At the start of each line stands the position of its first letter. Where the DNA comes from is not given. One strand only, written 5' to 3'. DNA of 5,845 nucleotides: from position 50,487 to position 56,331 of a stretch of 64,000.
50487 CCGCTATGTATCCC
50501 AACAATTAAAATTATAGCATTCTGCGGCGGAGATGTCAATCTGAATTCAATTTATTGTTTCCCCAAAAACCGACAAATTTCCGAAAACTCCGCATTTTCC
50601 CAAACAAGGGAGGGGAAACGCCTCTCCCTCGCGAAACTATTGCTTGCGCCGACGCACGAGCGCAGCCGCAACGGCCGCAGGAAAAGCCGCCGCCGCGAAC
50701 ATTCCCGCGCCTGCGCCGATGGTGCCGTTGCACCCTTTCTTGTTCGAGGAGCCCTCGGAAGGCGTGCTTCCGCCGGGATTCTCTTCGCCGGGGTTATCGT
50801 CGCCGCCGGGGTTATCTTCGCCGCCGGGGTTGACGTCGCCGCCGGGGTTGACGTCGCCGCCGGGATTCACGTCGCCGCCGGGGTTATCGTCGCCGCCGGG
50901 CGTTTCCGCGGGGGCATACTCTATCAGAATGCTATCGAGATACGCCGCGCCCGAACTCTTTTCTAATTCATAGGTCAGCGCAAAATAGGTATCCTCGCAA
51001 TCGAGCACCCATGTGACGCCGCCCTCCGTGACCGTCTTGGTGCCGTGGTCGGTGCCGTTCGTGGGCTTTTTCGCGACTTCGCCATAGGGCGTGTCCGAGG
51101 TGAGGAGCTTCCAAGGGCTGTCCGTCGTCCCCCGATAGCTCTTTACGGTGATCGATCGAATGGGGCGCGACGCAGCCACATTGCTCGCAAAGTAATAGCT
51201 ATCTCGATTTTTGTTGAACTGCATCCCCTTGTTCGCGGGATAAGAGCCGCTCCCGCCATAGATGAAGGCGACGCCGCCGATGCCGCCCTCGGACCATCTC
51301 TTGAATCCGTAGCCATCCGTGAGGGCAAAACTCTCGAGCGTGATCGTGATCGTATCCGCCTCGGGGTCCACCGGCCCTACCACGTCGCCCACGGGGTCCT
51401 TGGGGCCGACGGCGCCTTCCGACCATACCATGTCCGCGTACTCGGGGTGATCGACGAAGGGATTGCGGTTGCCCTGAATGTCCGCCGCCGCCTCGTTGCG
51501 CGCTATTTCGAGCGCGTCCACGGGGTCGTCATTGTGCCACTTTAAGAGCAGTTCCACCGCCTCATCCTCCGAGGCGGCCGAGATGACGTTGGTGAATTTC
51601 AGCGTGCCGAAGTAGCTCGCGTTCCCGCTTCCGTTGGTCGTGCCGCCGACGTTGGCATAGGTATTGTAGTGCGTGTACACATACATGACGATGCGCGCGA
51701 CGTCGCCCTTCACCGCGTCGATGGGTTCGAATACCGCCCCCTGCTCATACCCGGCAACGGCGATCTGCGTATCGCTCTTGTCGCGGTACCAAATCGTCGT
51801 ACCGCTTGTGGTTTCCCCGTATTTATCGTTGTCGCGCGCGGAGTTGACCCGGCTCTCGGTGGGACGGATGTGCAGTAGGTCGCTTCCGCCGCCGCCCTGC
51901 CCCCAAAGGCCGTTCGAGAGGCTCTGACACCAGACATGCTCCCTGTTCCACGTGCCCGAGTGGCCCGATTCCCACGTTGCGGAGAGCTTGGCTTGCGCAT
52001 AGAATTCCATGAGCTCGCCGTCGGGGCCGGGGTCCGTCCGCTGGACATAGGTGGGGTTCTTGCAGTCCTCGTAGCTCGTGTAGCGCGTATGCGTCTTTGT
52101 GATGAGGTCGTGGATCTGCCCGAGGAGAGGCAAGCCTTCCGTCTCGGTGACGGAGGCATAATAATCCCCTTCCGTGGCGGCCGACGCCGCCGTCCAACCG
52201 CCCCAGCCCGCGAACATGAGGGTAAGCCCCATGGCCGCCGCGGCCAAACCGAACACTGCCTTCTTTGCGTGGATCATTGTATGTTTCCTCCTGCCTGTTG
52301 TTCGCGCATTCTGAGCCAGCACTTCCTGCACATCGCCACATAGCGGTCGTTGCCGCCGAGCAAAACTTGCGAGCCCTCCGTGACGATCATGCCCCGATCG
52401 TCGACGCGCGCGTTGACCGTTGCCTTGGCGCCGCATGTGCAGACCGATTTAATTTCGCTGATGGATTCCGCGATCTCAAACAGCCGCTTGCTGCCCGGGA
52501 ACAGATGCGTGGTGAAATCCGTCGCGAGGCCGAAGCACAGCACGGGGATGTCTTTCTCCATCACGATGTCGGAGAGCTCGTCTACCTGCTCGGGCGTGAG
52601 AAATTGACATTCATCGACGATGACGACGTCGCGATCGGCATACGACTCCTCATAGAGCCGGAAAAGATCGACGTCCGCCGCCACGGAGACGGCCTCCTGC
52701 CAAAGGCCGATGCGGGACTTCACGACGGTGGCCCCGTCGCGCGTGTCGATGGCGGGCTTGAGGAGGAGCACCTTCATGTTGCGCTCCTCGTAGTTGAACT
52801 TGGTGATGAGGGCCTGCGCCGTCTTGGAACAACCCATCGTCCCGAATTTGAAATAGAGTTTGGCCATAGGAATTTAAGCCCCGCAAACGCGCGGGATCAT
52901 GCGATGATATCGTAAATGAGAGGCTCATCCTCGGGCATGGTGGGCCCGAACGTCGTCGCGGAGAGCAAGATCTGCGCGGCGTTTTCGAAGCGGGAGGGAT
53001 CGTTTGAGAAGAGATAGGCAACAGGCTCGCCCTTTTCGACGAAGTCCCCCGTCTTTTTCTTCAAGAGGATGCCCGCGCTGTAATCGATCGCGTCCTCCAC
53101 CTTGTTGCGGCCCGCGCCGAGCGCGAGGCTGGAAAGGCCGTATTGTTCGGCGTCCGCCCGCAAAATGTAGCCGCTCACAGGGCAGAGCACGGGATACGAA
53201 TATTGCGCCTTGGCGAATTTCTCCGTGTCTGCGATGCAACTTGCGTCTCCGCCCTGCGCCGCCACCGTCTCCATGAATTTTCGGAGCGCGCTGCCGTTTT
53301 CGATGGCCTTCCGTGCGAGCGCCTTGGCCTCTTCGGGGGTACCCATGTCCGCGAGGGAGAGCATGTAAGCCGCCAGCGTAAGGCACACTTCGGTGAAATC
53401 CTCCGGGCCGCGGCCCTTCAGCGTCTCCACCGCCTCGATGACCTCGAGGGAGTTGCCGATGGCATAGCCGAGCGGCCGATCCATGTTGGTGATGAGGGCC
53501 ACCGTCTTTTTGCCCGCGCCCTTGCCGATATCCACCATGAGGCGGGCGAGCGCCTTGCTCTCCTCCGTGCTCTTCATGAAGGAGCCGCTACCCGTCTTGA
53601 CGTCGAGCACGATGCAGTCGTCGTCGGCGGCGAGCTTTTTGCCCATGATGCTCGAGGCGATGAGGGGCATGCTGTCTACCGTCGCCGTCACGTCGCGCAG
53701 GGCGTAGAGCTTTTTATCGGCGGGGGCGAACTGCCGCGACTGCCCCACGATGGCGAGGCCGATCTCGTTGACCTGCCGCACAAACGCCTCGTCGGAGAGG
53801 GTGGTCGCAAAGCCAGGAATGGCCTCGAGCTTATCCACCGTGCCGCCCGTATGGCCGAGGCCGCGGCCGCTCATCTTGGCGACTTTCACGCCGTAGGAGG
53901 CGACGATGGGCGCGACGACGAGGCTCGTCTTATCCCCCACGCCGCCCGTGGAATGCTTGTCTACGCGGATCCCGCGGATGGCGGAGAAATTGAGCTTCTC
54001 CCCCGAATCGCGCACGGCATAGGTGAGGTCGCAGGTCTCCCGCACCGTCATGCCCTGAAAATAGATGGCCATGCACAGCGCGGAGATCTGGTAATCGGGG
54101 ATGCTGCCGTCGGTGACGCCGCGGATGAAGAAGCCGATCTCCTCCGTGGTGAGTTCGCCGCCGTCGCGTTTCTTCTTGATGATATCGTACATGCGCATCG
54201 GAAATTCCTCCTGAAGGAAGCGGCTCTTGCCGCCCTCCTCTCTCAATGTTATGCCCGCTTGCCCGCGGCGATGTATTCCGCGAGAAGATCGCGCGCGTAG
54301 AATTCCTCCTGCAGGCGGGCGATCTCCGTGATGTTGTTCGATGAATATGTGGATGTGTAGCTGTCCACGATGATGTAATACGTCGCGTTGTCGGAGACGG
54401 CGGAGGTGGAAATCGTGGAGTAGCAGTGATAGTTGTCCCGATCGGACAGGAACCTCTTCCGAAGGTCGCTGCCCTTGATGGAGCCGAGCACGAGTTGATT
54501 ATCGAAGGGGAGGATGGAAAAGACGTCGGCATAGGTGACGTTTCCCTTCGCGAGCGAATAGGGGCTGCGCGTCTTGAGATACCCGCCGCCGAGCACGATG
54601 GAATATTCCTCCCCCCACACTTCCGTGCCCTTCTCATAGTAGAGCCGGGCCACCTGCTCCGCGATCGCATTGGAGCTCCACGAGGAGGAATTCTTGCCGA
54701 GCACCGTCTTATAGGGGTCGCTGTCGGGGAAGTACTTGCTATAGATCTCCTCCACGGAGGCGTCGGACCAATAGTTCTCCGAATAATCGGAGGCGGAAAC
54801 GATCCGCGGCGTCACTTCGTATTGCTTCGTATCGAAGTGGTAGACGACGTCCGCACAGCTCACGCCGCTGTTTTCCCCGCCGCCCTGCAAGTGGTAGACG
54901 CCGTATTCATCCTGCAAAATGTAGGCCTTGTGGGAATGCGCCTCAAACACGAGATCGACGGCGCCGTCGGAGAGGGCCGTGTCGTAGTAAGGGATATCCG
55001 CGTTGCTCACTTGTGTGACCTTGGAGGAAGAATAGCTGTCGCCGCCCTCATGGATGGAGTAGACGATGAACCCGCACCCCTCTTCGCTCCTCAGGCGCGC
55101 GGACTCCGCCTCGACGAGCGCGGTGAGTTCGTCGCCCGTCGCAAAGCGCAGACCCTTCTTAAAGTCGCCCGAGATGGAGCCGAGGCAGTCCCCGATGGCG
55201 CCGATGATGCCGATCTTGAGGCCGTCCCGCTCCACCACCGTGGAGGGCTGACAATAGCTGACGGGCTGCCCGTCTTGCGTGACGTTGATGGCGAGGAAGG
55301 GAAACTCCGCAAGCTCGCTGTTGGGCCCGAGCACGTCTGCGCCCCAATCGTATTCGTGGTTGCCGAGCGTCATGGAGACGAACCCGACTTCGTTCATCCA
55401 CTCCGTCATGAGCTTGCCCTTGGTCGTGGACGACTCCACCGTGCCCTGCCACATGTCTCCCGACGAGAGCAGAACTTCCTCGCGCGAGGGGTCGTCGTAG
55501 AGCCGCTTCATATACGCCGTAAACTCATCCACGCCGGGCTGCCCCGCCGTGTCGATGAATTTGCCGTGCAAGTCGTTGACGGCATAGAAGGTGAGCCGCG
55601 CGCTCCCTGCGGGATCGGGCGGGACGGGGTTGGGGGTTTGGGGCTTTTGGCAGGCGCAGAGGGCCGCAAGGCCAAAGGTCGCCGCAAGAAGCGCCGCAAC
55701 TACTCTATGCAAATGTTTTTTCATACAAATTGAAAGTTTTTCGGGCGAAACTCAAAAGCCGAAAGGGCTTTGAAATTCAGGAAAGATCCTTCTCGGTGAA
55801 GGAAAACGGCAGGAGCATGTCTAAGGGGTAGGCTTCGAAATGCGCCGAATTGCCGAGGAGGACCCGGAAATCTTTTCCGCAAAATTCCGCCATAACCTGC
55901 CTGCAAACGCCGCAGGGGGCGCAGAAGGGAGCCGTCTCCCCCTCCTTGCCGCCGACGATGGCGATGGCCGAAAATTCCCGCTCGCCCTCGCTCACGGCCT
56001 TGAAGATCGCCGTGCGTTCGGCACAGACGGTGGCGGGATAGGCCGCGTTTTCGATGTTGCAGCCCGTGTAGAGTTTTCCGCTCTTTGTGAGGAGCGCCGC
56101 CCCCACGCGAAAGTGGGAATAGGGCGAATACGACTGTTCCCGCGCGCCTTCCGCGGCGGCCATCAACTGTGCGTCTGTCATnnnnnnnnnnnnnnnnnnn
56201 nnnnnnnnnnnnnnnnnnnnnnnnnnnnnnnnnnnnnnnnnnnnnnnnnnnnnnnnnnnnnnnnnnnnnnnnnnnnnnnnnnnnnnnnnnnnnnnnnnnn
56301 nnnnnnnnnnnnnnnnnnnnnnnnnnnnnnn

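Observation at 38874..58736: A ~20 kb minus-strand supercluster that looks like a complete extracellular nucleic-acid scavenging pathway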

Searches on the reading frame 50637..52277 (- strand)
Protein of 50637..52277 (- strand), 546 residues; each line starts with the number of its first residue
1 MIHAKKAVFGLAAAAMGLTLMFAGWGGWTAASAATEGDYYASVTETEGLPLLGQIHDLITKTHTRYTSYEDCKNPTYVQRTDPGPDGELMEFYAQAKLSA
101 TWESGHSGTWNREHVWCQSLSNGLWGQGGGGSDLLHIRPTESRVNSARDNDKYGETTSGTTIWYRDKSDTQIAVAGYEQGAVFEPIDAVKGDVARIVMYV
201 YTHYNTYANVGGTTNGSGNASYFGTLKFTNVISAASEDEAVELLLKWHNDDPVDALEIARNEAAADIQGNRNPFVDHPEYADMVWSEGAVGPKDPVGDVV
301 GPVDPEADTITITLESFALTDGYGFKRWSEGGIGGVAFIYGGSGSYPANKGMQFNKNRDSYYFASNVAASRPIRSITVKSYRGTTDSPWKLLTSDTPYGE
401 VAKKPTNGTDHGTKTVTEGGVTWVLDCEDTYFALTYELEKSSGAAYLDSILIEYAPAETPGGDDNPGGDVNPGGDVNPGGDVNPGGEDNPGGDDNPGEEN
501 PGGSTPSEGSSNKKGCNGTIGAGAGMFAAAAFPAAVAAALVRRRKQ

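Call 4: search_protein_families(library=pfam, proteins=[window:50637-52277:-])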
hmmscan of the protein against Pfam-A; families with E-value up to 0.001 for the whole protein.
window:50637-52277:- (546 aa): 1 family
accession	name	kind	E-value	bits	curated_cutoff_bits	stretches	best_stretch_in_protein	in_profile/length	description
PF04231.19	Endonuclease_1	-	3.9e-38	131.9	25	1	82-279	50-235/235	Endonuclease I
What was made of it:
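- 50637..52277 (-): Exported endonuclease I (546 aa): signal peptide, Endonuclease_1 domain, about 200-aa extra domain, (NPGGD)n linker and a C-terminal hydrophobic tail ending RRRKQ. Pfam Endonuclease_1, E 4e-38 (call 4).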

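Call 7: search_protein_families(library=ncbifam, proteins=[window:50637-52277:-], max_evalue=0.01)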
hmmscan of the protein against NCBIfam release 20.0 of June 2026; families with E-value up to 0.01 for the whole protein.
window:50637-52277:- (546 aa): 2 families
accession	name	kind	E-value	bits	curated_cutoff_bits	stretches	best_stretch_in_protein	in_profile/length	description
NF011716.0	PRK15137.1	equivalog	1.6e-05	25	372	1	241-277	192-228/235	deoxyribonuclease I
NF058656.1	NEAT_IsdX2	exception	0.0046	15.2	1400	1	464-521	476-533/912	NEAT domain-containing hemophore IsdX2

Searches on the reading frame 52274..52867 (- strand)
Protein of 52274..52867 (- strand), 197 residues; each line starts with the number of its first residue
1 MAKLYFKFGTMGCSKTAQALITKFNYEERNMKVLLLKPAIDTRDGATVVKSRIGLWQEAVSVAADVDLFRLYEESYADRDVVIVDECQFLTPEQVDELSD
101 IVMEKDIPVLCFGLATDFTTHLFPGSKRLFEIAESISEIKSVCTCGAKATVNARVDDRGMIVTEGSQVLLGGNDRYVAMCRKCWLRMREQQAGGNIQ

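Call 4: search_protein_families(library=pfam, proteins=[window:52274-52867:-])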
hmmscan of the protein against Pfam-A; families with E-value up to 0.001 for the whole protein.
window:52274-52867:- (197 aa): 2 families
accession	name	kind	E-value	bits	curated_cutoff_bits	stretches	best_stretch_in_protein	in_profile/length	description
PF00265.24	TK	-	8.8e-44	149.9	20.6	1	3-184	2-176/176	Thymidine kinase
PF13401.12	AAA_22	-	0.00058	20.6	27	1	27-114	33-123/130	AAA domain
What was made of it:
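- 52274..52867 (-): tdk, thymidine kinase (197 aa). Pfam TK, E 9e-44 (call 4).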

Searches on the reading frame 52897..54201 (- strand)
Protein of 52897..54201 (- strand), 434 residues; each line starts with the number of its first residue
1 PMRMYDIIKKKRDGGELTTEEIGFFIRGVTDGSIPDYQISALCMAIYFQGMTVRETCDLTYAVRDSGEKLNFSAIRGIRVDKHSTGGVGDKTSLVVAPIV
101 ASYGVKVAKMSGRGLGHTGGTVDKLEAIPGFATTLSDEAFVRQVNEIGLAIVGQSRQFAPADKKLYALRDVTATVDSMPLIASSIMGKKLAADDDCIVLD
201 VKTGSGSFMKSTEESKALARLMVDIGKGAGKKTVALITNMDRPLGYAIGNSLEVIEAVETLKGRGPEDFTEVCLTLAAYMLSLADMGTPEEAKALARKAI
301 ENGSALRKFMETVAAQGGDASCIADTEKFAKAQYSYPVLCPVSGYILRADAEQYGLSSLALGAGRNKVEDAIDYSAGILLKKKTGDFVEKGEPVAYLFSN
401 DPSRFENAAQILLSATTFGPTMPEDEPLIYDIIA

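Call 4: search_protein_families(library=pfam, proteins=[window:52897-54201:-])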
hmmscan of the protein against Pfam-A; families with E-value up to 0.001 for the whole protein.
window:52897-54201:- (434 aa): 3 families
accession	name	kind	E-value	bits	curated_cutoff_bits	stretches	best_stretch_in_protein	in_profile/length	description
PF00591.27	Glycos_transf_3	-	1.2e-44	153.4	27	1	79-306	4-253/253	Glycosyl transferase family, a/b domain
PF02885.22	Glycos_trans_3N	-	7.3e-23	80.5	26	1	6-67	2-63/63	Glycosyl transferase family, helical bundle domain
PF07831.19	PYNP_C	-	1.7e-19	69.7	27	1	345-413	1-69/75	Pyrimidine nucleoside phosphorylase C-terminal domain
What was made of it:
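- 52897..54201 (-): pdp, pyrimidine-nucleoside phosphorylase (434 aa). Three Pfam domains, E 1e-44, 7e-23 and 2e-19 (call 4).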

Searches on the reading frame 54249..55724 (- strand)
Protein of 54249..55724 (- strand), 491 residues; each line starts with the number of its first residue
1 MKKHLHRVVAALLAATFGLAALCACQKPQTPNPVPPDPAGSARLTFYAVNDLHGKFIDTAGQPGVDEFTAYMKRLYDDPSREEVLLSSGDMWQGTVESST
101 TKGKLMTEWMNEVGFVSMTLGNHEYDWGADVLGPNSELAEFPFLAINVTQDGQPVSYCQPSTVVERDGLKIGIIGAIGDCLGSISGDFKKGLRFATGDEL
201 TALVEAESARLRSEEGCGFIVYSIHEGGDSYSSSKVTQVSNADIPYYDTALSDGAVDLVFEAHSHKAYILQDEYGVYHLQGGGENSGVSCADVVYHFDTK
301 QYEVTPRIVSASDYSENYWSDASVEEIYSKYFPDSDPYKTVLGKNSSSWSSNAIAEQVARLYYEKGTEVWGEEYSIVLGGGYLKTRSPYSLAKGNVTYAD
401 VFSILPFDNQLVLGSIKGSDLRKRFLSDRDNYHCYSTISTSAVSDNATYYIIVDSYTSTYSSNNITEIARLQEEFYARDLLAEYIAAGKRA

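Call 4: search_protein_families(library=pfam, proteins=[window:54249-55724:-])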
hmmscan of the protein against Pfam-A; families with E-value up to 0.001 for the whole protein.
window:54249-55724:- (491 aa): 2 families
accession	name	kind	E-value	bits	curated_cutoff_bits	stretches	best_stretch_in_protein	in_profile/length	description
PF02872.23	5_nucleotid_C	-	3e-08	34.4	23.6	1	389-426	50-87/158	5'-nucleotidase, C-terminal domain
PF00149.33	Metallophos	-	2.7e-05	25.1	21.5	1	45-266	2-190/191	Calcineurin-like phosphoesterase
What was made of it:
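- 54249..55724 (-): Surface 5'-nucleotidase lipoprotein (491 aa; lipobox LAALCAC). Pfam Metallophos + 5_nucleotid_C (call 4).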

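Call 7: search_protein_families(library=ncbifam, proteins=[window:54249-55724:-], max_evalue=0.01)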
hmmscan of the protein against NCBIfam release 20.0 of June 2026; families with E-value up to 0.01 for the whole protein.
window:54249-55724:- (491 aa): 12 families
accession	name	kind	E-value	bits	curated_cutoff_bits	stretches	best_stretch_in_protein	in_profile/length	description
NF006934.0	PRK09419.1-1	subfamily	2.2e-36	125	1646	1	46-424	633-1000/1174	multifunctional 2',3'-cyclic-nucleotide 2'-phosphodiesterase/3'-nucleotidase/5'-nucleotidase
NF007109.1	PRK09558.1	equivalog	4.4e-28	98.4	600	2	18-273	11-264/550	bifunctional UDP-sugar hydrolase/5'-nucleotidase UshA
NF040549.1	Nt5e_LPXTG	exception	4.1e-19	68.3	1050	1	35-167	90-218/731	cell surface ecto-5'-nucleotidase Nt5e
TIGR01530.1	nadN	equivalog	2.6e-17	62.6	436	2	71-176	40-146/550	NAD nucleotidase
TIGR04486.1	thiosulf_SoxB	equivalog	5.1e-13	48.1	550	1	64-176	116-228/556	thiosulfohydrolase SoxB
NF006936.0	PRK09419.1-3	equivalog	6.4e-13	47.2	2542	1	46-422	706-1093/1212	multifunctional 2',3'-cyclic-nucleotide 2'-phosphodiesterase/3'-nucleotidase/5'-nucleotidase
NF006937.0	PRK09419.1-4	equivalog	4.2e-09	34.3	2554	1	31-132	636-729/1411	multifunctional 2',3'-cyclic-nucleotide 2'-phosphodiesterase/3'-nucleotidase/5'-nucleotidase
NF006935.0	PRK09419.1-2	equivalog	9.2e-09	33.5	2801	1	99-270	120-291/1445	multifunctional 2',3'-cyclic-nucleotide 2'-phosphodiesterase/3'-nucleotidase/5'-nucleotidase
NF041198.1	UshA_like_PCGU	equivalog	9.8e-07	27.7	275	1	92-183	83-174/519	UshA-like (seleno)protein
NF006938.0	PRK09420.1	equivalog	2e-06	26.5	486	1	83-177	70-181/648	bifunctional 2',3'-cyclic-nucleotide 2'-phosphodiesterase/3'-nucleotidase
TIGR01390.1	CycNucDiestase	equivalog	7.4e-05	21.4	883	1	81-178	46-160/626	2',3'-cyclic-nucleotide 2'-phosphodiesterase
NF008871.0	PRK11907.1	equivalog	0.00096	17.4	1266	1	105-166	192-253/814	bifunctional 2',3'-cyclic-nucleotide 2'-phosphodiesterase/3'-nucleotidase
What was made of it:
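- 54249..55724 (-): NCBIfam multifunctional nucleotidase, E 2e-36 (call 7).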

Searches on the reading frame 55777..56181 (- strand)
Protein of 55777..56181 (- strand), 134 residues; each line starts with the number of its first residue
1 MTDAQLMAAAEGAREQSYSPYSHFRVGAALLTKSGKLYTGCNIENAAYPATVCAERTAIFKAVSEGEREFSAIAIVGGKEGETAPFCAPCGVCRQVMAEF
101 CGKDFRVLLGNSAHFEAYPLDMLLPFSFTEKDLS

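Call 4: search_protein_families(library=pfam, proteins=[window:55777-56181:-])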
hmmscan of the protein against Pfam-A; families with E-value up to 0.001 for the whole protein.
window:55777-56181:- (134 aa): 2 families
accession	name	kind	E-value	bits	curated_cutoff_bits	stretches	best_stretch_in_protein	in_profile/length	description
PF00383.29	dCMP_cyt_deam_1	-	4.3e-20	71.9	25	1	3-104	4-97/102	Cytidine and deoxycytidylate deaminase zinc-binding region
PF08211.18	dCMP_cyt_deam_2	-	4e-11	43.7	25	1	4-73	42-110/130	Cytidine and deoxycytidylate deaminase zinc-binding region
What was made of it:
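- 55777..56181 (-): cdd, cytidine deaminase (134 aa). Pfam dCMP_cyt_deam_1, E 4e-20 (call 4).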
